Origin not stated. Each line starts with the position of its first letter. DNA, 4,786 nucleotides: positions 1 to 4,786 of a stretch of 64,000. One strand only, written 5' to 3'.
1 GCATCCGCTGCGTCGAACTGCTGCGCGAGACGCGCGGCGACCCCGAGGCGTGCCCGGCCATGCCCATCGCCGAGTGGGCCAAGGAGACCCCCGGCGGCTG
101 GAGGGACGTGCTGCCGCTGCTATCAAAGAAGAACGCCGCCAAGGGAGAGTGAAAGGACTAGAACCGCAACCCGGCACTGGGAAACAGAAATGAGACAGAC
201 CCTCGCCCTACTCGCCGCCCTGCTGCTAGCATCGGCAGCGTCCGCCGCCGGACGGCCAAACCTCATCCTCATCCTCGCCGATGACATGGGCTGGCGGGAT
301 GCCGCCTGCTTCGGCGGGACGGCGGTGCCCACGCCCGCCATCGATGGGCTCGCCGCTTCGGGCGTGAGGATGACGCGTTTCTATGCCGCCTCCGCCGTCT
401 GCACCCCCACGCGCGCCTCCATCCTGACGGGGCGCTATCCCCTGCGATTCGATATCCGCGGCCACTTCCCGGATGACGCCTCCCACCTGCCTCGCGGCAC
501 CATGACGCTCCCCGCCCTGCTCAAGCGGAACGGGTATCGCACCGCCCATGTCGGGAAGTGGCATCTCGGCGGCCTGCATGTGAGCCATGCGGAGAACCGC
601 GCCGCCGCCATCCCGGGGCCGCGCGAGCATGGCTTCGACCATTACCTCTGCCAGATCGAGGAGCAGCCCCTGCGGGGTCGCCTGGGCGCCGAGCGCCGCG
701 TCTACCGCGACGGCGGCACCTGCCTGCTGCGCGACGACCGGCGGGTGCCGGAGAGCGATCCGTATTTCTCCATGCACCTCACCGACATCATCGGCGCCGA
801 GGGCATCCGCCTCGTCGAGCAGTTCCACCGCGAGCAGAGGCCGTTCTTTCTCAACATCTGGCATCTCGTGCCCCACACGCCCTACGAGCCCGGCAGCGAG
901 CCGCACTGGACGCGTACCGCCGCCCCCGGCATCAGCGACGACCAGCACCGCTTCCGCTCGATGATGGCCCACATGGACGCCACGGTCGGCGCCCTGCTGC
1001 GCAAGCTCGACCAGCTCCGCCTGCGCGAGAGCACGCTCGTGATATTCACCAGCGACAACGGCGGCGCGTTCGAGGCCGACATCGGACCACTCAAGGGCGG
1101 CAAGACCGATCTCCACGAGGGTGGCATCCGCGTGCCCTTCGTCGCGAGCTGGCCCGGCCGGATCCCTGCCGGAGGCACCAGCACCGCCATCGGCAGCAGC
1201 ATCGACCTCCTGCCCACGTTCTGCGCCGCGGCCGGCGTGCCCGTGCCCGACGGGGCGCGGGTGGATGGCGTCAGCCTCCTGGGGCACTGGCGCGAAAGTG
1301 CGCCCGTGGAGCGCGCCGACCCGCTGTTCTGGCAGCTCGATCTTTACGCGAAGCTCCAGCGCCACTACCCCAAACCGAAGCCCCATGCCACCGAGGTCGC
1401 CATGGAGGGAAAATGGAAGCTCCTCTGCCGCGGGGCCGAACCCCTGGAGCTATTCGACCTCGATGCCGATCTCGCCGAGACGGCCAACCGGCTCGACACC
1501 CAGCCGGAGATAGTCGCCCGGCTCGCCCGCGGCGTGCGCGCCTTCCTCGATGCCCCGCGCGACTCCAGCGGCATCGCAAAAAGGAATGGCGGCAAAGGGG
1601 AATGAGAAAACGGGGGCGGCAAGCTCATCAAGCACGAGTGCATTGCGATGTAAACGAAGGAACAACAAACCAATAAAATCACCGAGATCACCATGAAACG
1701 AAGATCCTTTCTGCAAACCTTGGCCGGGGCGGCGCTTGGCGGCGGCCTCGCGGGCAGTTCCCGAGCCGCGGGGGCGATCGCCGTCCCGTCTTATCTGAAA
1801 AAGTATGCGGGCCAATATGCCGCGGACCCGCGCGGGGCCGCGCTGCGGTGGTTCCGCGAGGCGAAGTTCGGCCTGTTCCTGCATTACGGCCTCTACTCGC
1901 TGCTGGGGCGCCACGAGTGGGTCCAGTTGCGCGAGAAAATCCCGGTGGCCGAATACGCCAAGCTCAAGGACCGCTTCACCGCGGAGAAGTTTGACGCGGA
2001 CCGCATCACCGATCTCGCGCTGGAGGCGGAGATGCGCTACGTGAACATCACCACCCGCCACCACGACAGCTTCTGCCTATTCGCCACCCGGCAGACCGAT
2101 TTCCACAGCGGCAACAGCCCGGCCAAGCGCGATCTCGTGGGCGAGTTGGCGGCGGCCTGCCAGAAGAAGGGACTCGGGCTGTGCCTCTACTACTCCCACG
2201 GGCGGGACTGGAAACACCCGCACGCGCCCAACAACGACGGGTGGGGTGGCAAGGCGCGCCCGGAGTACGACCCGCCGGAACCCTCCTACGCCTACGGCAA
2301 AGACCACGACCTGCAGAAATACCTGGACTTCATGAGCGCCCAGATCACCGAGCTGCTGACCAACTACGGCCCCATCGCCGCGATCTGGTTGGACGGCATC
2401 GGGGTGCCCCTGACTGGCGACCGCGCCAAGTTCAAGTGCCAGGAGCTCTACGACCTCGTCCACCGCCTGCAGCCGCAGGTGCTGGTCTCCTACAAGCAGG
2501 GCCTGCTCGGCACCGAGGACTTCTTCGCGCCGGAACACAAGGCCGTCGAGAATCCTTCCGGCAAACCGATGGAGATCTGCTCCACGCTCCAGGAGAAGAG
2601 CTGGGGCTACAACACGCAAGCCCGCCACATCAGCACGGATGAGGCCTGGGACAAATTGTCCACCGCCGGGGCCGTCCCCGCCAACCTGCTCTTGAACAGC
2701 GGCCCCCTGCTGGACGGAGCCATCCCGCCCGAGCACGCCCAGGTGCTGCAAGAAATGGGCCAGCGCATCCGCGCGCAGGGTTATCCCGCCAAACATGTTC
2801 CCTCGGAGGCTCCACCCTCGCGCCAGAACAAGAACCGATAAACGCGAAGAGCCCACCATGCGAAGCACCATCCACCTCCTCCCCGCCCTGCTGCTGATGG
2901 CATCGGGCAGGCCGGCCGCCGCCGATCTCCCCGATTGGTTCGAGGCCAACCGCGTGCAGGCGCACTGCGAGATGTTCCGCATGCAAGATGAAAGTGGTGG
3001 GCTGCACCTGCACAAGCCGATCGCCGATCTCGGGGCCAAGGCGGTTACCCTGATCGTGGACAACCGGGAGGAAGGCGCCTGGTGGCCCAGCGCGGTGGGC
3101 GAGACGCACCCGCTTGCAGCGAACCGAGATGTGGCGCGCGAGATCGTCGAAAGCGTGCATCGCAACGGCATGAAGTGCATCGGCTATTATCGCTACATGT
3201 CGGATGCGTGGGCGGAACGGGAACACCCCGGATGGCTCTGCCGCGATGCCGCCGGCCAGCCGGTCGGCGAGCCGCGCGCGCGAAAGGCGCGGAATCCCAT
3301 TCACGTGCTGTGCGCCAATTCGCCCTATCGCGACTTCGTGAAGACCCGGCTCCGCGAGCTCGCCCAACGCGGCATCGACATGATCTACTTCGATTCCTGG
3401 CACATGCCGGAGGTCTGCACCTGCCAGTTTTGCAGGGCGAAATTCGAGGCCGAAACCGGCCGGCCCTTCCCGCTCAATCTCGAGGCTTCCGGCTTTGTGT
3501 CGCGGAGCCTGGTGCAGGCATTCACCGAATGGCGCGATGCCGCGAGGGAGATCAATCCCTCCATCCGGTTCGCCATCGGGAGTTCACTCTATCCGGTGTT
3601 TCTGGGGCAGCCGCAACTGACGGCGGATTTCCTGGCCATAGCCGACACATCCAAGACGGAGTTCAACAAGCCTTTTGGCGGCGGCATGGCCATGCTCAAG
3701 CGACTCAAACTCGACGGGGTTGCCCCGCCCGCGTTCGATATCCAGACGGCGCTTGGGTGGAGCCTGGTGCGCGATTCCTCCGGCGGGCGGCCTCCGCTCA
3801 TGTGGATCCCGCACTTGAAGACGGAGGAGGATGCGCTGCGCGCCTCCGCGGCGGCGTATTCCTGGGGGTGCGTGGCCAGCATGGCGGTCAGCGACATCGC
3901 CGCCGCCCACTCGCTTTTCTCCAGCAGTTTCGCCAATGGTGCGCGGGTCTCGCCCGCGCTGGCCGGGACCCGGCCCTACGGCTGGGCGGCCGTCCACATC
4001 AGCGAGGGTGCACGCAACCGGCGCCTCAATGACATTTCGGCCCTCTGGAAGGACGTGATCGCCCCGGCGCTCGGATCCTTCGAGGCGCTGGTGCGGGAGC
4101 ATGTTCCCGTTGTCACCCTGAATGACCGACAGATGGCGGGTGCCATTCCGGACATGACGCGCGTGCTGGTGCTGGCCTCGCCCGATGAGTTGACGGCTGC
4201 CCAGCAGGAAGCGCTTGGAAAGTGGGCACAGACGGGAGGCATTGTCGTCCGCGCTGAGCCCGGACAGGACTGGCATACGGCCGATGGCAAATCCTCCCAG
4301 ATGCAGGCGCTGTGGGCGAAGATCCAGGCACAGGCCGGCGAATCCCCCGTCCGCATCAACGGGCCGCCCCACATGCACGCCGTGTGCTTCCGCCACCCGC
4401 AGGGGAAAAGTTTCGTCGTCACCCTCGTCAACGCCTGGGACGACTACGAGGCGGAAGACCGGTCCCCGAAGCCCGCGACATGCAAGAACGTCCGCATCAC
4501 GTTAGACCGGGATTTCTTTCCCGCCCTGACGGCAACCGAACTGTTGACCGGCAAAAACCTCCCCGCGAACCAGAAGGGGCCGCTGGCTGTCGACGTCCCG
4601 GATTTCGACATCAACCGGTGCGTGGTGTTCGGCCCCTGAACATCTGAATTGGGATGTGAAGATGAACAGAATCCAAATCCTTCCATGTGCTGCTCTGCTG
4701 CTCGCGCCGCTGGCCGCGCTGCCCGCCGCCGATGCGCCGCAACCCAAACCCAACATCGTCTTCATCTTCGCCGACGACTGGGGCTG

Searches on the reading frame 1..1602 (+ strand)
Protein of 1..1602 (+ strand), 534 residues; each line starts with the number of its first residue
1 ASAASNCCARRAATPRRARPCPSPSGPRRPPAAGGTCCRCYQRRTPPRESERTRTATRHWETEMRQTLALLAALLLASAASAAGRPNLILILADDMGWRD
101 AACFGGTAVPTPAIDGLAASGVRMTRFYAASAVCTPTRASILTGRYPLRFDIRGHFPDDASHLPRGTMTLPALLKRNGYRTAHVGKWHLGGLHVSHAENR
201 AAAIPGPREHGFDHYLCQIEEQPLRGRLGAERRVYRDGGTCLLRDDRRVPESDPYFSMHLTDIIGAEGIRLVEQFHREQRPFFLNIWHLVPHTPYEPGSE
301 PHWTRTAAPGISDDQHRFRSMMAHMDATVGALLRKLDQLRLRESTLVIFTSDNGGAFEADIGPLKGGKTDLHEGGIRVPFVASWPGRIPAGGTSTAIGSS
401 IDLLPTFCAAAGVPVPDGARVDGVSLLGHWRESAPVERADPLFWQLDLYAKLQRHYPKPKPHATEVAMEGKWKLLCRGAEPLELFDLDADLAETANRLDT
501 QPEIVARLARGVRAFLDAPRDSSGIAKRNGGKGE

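Call 12: search_protein_families(library=pfam, proteins=[window:1-1602:+], max_evalue=0.0001)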
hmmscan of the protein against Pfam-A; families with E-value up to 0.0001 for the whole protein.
window:1-1602:+ (534 aa): 3 families
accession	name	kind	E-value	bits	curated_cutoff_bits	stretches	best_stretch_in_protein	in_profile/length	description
PF00884.28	Sulfatase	-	3e-50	171.7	25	1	86-413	1-301/301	Sulfatase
PF16347.10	SGSH_C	-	1.9e-08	35.1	29.3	1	371-501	11-135/154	N-sulphoglucosamine sulphohydrolase, C-terminal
PF01663.27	Phosphodiest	-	2.1e-05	24.7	23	0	316-356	182-222/342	Type I phosphodiesterase / nucleotide pyrophosphatase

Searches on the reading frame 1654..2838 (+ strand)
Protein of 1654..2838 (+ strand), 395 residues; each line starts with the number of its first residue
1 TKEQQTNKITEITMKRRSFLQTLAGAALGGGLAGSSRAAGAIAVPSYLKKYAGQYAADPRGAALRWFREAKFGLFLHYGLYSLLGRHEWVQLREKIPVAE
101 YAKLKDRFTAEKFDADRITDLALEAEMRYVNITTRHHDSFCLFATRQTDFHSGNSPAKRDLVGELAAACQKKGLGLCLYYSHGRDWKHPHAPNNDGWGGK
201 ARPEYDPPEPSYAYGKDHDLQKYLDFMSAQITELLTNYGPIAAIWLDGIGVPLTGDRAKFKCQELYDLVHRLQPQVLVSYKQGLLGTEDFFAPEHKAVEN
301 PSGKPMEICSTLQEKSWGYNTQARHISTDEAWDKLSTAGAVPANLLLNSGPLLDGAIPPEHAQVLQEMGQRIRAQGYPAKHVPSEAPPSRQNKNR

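Call 12: search_protein_families(library=pfam, proteins=[window:1654-2838:+], max_evalue=0.0001)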
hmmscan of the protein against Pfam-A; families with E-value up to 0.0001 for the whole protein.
window:1654-2838:+ (395 aa): 1 family
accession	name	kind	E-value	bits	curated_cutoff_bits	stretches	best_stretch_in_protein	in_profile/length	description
PF01120.23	Alpha_L_fucos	-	1.9e-64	218.7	25.2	1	63-376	26-344/345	Alpha-L-fucosidase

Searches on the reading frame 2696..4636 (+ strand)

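Call 12: search_protein_families(library=pfam, proteins=[window:2696-4636:+], max_evalue=0.0001)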
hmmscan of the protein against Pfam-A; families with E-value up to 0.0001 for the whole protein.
window:2696-4636:+ (647 aa): 1 family
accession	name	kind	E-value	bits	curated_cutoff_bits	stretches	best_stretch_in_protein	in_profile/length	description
PF14871.12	GHL6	-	1.2e-15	58.4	35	1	114-233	14-131/132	Hypothetical glycosyl hydrolase 6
